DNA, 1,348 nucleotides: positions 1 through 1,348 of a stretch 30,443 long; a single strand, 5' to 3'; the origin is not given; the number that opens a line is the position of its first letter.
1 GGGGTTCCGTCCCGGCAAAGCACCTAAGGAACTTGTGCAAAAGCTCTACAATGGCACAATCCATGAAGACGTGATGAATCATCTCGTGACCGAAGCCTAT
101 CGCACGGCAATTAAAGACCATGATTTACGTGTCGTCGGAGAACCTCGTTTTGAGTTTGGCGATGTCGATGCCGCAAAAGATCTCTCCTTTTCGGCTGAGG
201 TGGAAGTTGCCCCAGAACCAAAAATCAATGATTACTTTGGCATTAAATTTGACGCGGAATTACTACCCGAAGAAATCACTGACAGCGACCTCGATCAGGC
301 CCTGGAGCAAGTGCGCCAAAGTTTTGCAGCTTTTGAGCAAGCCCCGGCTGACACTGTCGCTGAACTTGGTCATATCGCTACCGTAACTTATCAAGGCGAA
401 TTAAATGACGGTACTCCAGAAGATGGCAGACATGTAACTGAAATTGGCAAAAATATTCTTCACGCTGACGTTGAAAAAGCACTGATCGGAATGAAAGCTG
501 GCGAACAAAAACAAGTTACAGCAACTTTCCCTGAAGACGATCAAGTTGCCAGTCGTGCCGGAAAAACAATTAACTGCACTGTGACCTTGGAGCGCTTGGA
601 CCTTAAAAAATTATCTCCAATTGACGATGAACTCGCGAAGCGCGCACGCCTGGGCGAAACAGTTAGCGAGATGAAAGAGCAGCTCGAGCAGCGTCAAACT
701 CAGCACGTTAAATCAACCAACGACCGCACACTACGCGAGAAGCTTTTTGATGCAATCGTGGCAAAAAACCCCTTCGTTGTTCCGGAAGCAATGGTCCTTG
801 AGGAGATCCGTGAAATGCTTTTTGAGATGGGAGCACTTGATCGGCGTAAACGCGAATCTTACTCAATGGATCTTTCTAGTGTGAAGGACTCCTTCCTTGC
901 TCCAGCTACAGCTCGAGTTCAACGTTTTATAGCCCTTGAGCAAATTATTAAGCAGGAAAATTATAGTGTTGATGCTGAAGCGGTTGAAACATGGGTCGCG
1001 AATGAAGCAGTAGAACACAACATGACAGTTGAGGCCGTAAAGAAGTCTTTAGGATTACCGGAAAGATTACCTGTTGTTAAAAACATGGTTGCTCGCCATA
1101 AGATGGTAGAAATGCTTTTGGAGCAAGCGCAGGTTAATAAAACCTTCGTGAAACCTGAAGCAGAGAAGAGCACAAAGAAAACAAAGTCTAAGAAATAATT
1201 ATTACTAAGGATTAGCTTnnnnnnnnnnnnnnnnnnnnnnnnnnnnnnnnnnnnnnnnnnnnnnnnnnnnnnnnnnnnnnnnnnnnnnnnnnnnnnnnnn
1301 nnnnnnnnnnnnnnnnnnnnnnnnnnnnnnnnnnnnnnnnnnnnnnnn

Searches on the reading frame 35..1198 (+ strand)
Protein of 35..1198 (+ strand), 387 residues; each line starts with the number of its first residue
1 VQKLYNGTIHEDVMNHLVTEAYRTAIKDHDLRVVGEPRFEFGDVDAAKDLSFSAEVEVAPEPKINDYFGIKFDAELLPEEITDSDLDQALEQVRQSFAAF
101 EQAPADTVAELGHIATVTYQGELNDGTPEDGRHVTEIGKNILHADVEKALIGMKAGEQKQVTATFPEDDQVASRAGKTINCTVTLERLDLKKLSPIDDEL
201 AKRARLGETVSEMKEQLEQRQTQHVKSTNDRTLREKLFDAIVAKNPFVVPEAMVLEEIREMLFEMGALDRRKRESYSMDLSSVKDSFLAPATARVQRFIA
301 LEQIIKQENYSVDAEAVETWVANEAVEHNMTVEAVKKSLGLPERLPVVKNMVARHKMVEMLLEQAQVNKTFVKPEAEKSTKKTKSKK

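Call 10: search_protein_families(library=pfam, proteins=[window:35-1198:+])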
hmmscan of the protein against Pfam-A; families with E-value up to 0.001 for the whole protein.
window:35-1198:+ (387 aa): 3 families
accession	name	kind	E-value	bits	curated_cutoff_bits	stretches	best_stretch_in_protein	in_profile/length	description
PF05698.19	Trigger_C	-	2.1e-17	64.1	22.7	1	209-363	1-162/162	Bacterial trigger factor protein (TF) C-terminus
PF05697.18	Trigger_N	-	3.3e-16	60.3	22.2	1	2-92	55-143/144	Bacterial trigger factor protein (TF)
PF00254.34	FKBP_C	-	8.9e-06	26.4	21.1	1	109-179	5-81/94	FKBP-type peptidyl-prolyl cis-trans isomerase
